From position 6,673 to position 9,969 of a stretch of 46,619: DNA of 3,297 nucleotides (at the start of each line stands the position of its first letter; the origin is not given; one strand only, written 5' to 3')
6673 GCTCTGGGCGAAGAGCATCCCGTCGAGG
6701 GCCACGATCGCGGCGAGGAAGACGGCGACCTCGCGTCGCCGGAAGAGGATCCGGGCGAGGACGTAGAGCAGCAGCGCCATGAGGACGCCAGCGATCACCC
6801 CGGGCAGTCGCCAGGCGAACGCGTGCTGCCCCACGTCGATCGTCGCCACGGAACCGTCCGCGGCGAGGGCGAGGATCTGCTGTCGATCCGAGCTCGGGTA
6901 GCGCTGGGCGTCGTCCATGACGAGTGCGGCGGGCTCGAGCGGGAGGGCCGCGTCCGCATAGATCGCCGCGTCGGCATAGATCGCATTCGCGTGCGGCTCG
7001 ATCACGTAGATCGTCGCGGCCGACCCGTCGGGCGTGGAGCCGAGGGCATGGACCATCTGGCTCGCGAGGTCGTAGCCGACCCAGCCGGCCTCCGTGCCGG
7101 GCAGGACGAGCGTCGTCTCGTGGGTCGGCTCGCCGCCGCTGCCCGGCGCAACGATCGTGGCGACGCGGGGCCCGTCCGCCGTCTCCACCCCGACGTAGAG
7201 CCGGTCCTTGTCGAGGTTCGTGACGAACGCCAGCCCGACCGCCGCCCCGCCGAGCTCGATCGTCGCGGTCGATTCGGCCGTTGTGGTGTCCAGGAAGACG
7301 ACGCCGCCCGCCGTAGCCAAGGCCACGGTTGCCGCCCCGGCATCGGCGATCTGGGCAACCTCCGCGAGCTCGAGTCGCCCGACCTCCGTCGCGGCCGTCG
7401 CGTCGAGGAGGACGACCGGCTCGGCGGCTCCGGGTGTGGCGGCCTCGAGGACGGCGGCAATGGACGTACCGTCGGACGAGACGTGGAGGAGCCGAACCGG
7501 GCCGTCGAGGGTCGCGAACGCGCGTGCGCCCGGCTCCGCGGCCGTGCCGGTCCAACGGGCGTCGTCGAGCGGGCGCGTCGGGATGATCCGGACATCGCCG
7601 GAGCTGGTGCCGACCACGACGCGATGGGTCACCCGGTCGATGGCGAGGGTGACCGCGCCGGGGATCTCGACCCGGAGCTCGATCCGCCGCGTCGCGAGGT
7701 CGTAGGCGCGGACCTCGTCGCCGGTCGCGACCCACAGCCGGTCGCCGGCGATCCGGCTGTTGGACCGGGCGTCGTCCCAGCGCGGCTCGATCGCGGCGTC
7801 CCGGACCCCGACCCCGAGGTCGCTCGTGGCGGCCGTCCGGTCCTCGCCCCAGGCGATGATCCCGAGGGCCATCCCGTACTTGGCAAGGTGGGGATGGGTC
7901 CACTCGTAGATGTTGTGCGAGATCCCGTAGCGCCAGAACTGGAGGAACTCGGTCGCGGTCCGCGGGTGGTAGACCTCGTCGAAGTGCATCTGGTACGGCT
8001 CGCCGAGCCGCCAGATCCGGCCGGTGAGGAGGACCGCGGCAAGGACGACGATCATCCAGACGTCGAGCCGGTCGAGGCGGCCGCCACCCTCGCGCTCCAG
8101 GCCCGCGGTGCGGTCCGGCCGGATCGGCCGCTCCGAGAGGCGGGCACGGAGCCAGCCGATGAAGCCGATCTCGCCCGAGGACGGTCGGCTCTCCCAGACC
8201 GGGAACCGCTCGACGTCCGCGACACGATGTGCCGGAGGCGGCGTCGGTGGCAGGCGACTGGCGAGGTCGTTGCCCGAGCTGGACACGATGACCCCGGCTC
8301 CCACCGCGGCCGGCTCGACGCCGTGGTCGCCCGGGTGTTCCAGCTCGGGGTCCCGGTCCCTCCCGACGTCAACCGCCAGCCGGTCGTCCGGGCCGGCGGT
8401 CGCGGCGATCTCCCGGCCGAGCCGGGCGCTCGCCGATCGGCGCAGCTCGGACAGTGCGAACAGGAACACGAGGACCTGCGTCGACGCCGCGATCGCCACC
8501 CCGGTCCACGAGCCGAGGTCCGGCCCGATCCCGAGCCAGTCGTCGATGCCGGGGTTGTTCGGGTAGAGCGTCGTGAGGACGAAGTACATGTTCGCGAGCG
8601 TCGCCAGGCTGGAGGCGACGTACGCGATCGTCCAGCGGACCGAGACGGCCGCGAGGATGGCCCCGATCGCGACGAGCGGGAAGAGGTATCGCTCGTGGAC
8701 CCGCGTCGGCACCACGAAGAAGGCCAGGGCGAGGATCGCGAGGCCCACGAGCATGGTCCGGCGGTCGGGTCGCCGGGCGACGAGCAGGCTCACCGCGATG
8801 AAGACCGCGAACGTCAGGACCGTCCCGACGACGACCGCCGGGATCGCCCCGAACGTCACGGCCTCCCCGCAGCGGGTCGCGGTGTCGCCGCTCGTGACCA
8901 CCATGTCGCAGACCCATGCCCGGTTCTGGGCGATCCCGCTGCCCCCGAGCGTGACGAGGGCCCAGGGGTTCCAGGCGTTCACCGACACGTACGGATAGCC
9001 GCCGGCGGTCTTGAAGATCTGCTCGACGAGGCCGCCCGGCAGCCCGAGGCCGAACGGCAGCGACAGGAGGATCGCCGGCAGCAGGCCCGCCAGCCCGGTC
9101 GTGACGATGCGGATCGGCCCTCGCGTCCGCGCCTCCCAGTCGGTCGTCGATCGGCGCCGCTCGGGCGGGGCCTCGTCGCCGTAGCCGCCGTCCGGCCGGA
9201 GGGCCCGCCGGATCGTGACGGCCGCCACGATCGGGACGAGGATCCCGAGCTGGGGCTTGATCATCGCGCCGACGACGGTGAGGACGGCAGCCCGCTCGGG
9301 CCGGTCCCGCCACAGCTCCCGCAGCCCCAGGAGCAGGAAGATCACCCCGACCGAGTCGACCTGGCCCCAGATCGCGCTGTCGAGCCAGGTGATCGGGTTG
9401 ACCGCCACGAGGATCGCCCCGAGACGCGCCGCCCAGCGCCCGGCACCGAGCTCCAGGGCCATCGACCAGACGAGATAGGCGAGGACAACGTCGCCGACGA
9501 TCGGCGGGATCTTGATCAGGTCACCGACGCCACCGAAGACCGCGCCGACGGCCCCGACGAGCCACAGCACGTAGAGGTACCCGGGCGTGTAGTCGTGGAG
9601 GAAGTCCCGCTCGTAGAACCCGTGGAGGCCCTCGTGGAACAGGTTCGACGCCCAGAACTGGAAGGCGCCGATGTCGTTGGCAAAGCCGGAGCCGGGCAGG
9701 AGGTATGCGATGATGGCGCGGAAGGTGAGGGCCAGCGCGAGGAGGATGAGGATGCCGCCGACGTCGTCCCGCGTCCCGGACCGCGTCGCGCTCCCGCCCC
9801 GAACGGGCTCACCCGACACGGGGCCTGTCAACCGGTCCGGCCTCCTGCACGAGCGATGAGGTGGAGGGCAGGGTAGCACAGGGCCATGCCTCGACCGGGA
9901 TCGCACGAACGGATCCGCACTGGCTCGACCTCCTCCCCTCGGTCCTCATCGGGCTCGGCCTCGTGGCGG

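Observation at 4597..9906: Single 1769-aa ORF fuses two GT-C glycosyltransferase modules and carries a ~340-aa beta-propeller-like insert inside the Pmt (GT39) module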

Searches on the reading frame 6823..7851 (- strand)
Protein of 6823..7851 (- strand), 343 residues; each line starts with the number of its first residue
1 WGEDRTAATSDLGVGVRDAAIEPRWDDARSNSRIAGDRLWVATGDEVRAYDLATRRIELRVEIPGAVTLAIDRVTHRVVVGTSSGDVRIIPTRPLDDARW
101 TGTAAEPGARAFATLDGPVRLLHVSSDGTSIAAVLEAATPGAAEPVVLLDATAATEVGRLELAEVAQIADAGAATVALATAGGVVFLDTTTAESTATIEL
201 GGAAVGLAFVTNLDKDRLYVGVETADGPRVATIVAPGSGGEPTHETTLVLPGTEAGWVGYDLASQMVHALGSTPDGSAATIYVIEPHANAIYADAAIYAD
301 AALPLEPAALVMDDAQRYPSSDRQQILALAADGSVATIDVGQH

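Call 8: search_protein_families(library=pfam, proteins=[window:6823-7851:-], max_evalue=10)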
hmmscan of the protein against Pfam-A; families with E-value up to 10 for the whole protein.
seq(343 aa): 1 family
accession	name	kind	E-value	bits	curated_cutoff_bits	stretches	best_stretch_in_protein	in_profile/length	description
PF25174.1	Beta-prop_THOC3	-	0.13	11.6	305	0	110-136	207-233/272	THOC3 beta-propeller domain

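Call 23: search_protein_representatives(protein=window:6832-7839:-)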
Query: 336 residues. Proteins with E-value up to 0.001 (for the whole library): 265; up to 1e-10: 149; up to 1e-30: 26. The best 150 are listed.
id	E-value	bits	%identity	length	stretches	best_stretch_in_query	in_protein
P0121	2.9e-71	257.1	61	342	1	111-335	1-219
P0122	1.3e-66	241.8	46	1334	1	3-335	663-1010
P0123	3.8e-64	233.7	46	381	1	3-329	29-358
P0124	4.4e-61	223.7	60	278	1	1-199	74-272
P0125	8.9e-59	216.1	47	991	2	166-336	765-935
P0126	1.9e-47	178.9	43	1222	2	148-335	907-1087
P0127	8.5e-47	176.8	44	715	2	2-227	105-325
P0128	3.7e-46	174.7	51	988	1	1-225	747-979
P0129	3.2e-44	168.3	42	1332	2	1-203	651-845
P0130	8.0e-44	167.0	43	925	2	170-330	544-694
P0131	1.1e-41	160.0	60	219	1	201-336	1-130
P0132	1.4e-41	159.6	41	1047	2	3-217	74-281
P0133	2.1e-41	159.0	42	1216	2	168-336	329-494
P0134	6.4e-41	157.5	39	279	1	12-272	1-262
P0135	1.6e-38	149.6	42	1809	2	3-198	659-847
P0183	1.0e-17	81.2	33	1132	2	4-184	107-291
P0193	7.5e-17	78.4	39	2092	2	170-336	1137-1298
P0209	6.6e-15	72.0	31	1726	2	2-95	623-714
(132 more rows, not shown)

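Call 42: find_encoding_contigs(protein=P0183, flank=8000, max_places=2)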
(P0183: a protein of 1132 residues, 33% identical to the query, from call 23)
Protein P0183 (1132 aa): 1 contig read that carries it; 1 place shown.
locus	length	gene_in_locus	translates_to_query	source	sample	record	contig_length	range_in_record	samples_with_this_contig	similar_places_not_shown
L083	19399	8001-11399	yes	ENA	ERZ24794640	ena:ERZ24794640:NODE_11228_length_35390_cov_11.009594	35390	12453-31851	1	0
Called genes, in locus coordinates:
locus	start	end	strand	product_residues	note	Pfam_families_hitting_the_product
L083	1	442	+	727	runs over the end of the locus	-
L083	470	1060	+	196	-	PF02577:BFN_dom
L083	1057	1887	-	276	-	PF00535:Glycos_transf_2, PF13641:Glyco_tranf_2_3 (weak)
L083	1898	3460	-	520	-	PF11028:TMEM260_N, PF13231:PMT_2 (weak)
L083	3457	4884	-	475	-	-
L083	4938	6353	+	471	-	-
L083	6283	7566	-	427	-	-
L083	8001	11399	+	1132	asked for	PF02366:PMT, PF16192:PMT_4TMC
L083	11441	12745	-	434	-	PF13439:Glyco_transf_4, PF13579:Glyco_trans_4_4, PF20706:GT4-conflict (weak), PF00534:Glycos_transf_1, PF13692:Glyco_trans_1_4, PF13524:Glyco_trans_1_2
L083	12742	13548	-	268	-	PF02811:PHP (weak), PF13263:PHP_C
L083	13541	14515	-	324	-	PF03279:Lip_A_acyltrans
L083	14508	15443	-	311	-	PF03279:Lip_A_acyltrans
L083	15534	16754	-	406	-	PF01658:Inos-1-P_synth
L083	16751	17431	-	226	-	PF01066:CDP-OH_P_transf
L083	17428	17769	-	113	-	PF12840:HTH_20, PF01022:HTH_5, PF13412:HTH_24 (weak)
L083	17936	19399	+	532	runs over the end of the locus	PF07690:MFS_1, PF00083:Sugar_tr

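Call 59: find_encoding_contigs(protein=P0209, flank=10000, max_places=1)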
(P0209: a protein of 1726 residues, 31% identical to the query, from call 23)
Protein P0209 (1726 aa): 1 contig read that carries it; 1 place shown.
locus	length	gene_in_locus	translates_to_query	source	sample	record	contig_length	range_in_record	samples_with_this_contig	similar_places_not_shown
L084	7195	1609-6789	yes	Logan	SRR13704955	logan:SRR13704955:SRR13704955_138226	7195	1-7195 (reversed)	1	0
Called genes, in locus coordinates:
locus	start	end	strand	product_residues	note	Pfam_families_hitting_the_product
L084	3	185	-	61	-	?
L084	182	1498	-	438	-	-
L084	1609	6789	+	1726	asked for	PF13360:PQQ_2 (faint), PF02366:PMT, PF13231:PMT_2 (weak), PF16192:PMT_4TMC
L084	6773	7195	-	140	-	?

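Call 60: find_encoding_contigs(protein=P0193, flank=10000, max_places=1)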
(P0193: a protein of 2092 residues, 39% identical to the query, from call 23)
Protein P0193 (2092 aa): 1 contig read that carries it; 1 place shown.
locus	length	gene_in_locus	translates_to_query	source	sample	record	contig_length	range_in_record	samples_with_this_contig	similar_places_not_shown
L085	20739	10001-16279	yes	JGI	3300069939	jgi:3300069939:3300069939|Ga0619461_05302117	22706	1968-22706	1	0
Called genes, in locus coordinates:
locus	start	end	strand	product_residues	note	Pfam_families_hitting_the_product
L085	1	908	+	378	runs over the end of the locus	PF00712:DNA_pol3_beta, PF02767:DNA_pol3_beta_2, PF02768:DNA_pol3_beta_3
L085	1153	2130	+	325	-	PF02463:SMC_N (weak)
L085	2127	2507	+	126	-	PF05258:DciA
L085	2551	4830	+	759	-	-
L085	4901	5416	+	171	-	PF02577:BFN_dom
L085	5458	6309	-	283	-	PF13641:Glyco_tranf_2_3, PF00535:Glycos_transf_2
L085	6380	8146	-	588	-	PF11028:TMEM260_N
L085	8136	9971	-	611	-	-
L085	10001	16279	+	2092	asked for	PF02366:PMT, PF16192:PMT_4TMC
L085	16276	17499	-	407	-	PF13439:Glyco_transf_4, PF13579:Glyco_trans_4_4, PF20706:GT4-conflict, PF00534:Glycos_transf_1, PF13692:Glyco_trans_1_4, PF13524:Glyco_trans_1_2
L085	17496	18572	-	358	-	-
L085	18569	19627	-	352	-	PF03279:Lip_A_acyltrans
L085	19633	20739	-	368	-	?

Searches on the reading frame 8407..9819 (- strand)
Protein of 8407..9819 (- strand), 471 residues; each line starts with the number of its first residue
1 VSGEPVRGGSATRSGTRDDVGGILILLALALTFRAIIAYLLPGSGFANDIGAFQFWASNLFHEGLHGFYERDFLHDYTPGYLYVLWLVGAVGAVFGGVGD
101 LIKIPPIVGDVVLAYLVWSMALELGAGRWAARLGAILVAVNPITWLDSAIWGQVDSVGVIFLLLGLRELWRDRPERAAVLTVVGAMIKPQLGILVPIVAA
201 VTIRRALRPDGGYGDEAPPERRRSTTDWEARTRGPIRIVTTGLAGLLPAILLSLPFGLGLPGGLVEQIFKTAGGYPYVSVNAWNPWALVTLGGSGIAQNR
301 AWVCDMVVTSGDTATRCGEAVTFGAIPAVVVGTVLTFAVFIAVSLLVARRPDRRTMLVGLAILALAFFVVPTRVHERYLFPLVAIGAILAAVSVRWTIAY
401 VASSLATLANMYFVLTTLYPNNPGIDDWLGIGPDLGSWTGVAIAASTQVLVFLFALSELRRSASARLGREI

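Call 8: search_protein_families(library=pfam, proteins=[window:8407-9819:-], max_evalue=10)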
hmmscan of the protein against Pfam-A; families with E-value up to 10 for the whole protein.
seq(471 aa): 2 families
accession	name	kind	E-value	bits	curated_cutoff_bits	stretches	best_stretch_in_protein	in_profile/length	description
PF09594.16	GT87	-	0.00069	19.9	25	1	107-199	27-123/237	Glycosyltransferase family 87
PF03155.21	Alg6_Alg8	-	0.0038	16.7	25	1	331-407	301-378/482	ALG6, ALG8 glycosyltransferase family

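Call 33: search_solved_structures(query=A2, max_evalue=1, show_alignments=0)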
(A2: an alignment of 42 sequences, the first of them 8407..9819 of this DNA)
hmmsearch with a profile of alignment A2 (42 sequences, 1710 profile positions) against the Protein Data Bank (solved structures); distinct sequences matched with E-value up to 1: 11.
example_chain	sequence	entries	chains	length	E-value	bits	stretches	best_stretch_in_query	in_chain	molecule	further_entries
3vgz_A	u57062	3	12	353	0.00013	22.7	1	713-875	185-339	Uncharacterized protein YncE | PQQ-dependent catabolism-associated beta-propeller protein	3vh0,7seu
9e61_A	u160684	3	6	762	0.00036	21.2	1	1313-1378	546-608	Dolichyl-phosphate-mannose--protein mannosyltransferase 4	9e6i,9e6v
1l0q_A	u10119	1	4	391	0.0019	18.8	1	670-881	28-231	Surface layer protein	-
9i5k_A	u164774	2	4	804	0.003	18.2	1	1313-1377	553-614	Dolichyl-phosphate-mannose--protein mannosyltransferase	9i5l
6p25_A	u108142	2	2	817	0.012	16.2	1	994-1105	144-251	Dolichyl-phosphate-mannose--protein mannosyltransferase 1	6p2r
4a2l_A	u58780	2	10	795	0.12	12.8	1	660-750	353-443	TWO-COMPONENT SYSTEM SENSOR HISTIDINE KINASE/RESPONSE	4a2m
8fl2_NV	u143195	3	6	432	0.27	11.7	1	696-811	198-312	WD repeat-containing protein 18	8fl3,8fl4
9dum_A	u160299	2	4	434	0.27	11.7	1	696-811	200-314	WD repeat-containing protein 18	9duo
7uwf_A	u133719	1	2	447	0.28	11.6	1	696-811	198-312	WD repeat-containing protein 18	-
3ott_A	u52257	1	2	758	0.3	11.5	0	684-780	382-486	Two-component system sensor histidine kinase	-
3va6_A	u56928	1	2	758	0.3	11.5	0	684-780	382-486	Two-component system sensor histidine kinase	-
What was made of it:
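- On Seven-bladed beta-propeller (WD40 / YVTN / PQQ-like): Profile hits to YncE and 1L0Q are weak (call 33).
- Head 1 fails every Pfam GT-C family threshold, and no PDB sequence-level match was found for it (calls 8, 33). No glycan-binding family matched the propeller (calls 8, 33).
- Tried and rejected: Sequence-level link of the N-module to a solved structure: none was found with a full-length family profile (call 33).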

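Call 43: predict_structure(alignment_id=A2)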
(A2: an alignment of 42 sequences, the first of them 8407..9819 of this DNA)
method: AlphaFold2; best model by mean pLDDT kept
length: 471 residues; sequences in the alignment: 42
mean_pLDDT: 88.4   pTM: 0.90
mean pLDDT of the five models: 88.4, 87.9, 84.9, 84.4, 77.4
residues with pLDDT >= 90: 295; 70-90: 142; 50-70: 18; < 50: 16
segments of 3 or more residues with pLDDT < 50: 1-16
pLDDT, mean of each block of 10 residues (from residue 1): 37 49 88 86 81 91 90 77 94 92 93 97 93 94 89 91 98 96 92 96 91 87 90 95 94 86 77 79 92 90 86 75 90 94 96 97 94 77 96 97 95 88 86 94 97 97 93 90
secondary structure, 60 per line:
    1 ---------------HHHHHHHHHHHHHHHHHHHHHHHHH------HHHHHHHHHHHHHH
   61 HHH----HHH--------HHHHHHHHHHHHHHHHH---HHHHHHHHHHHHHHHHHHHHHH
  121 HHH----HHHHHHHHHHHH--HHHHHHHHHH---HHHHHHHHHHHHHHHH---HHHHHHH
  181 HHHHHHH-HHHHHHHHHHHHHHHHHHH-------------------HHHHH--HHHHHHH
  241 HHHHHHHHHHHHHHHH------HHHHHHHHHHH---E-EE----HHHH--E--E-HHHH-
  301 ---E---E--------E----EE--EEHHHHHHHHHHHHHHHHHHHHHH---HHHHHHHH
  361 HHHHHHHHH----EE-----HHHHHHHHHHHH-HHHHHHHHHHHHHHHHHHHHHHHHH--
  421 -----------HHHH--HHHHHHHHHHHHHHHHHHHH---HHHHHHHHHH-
elements in order: H16-40 H47-63 H79-95 H99-123 H128-139 H142-151 H155-170 H174-187 H189-207 H227-231 H234-256 H263-273 H285-288 H296-299 H328-349 H353-369 H381-392 H394-418 H432-435 H438-457 H461-470

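Call 46: fold_search(model_id=the predicted structure, library=pdb)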
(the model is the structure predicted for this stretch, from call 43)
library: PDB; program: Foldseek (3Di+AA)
matches with E <= 10: 320; with E <= 0.001: 11
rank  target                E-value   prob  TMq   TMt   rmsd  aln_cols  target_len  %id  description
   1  6snh_X                3.0e-08  1.00  0.69  0.68   6.9       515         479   14  Cryo-EM structure of yeast ALG6 in complex with 6AG9 Fab and Dol25-P-Glc (released 2020-03-11)
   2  9wno_A                6.5e-06  1.00  0.63  0.72   5.7       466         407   13  Cryo-EM structure of Candida glabrata GPI mannosyltransferase I bound to Dol-P-Man (released 2025-12-03)
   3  7wld_U                1.9e-05  1.00  0.49  0.54   8.8       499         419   13  Cryo-EM structure of the human glycosylphosphatidylinositol transamidase complex at 2.53 Angstrom resolution (released 2022-04-27)
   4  8imx_U                2.0e-05  1.00  0.50  0.55   9.0       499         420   13  Cryo-EM structure of GPI-T with a chimeric GPI-anchored protein (released 2023-08-16)
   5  7w72_U                2.0e-05  1.00  0.49  0.54   9.0       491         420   14  Structure of a human glycosylphosphatidylinositol (GPI) transamidase (released 2022-02-16)
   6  9dm5                  7.0e-05  1.00  0.52  0.61   7.3       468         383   14  Product-Bound mannosyltransferase PimE (released 2025-06-25)
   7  3wak                  9.1e-05  1.00  0.38  0.23  18.2       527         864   14  Crystal structure of the Archaeoglobus fulgidus oligosaccharyltransferase (O29867_ARCFU) in the apo form (released 2013-10-30)
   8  9s6r_A                1.8e-04  1.00  0.58  0.69   5.6       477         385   11  Ternary cryo-EM structure of yeast ALG3 with Dol25-PP-GlcNAc2Man5, Dol25-P-Man, and Fab (released 2026-03-18)
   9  7e9s_A                3.7e-04  1.00  0.41  0.24  16.8       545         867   12  Archaeal oligosaccharyltransferase AglB from Archaeoglobus fulgidus in complex with an inhibitory peptide and a dolich (released 2021-09-08)
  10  9ub7_B                4.7e-04  1.00  0.49  0.56   7.8       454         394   13  Structure of glycosylphosphatidylinositol transamidase,state 1 (released 2026-04-08)
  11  9i5k_A                5.6e-04  1.00  0.43  0.42  14.0       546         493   14  Structure of the Chaetomium thermophilum Pmt4 homodimer (C2 symmetry) (released 2025-12-24)
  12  9s6u_A                1.4e-03  1.00  0.43  0.38  15.0       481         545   14  Ternary cryo-EM structure of human ALG9 with Dol25-PP-GlcNAc2Man8, Dol25-P-Man and Fab (released 2026-03-18)
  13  5f15                  1.8e-03  1.00  0.46  0.41  11.6       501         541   14  Crystal Structure of ArnT from Cupriavidus metallidurans bound to Undecaprenyl phosphate (released 2016-02-17)
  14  7bx8_A                3.4e-03  1.00  0.44  0.23   9.3       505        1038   12  Mycobacterium smegmatis arabinosyltransferase complex EmbB2-AcpM2 in symmetric "resting state" (released 2020-05-27)
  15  9s6t_A                4.6e-03  1.00  0.41  0.40  13.0       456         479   10  Ternary cryo-EM structure of chicken ALG12 with Dol25-PP-GlcNAc2Man7, Dol25-P-Man, and Fab (released 2026-03-18)
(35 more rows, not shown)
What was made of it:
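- On ALG6-type GT-C fold class (ALG6/8, ALG3, PIG-M, PimE/GT87): The model has pLDDT 88.4 (calls 43, 46).
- Closest known: ALG6/ALG8, ALG3, GPI mannosyltransferase I. Same: Fold of the N-module (TM 0.6-0.7; call 46).
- Head 1 fold: call 43 (pLDDT 88.4) and call 46 (ALG6 TM 0.69; GPI-MT-I target-normalised TM 0.72; PimE 0.61; ALG3 0.69).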

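Call 48: search_protein_families(library=ncbifam, proteins=[window:8407-9819:-], max_evalue=0.01)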
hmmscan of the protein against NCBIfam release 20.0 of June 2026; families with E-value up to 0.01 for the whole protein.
window:8407-9819:- (471 aa): 0 families
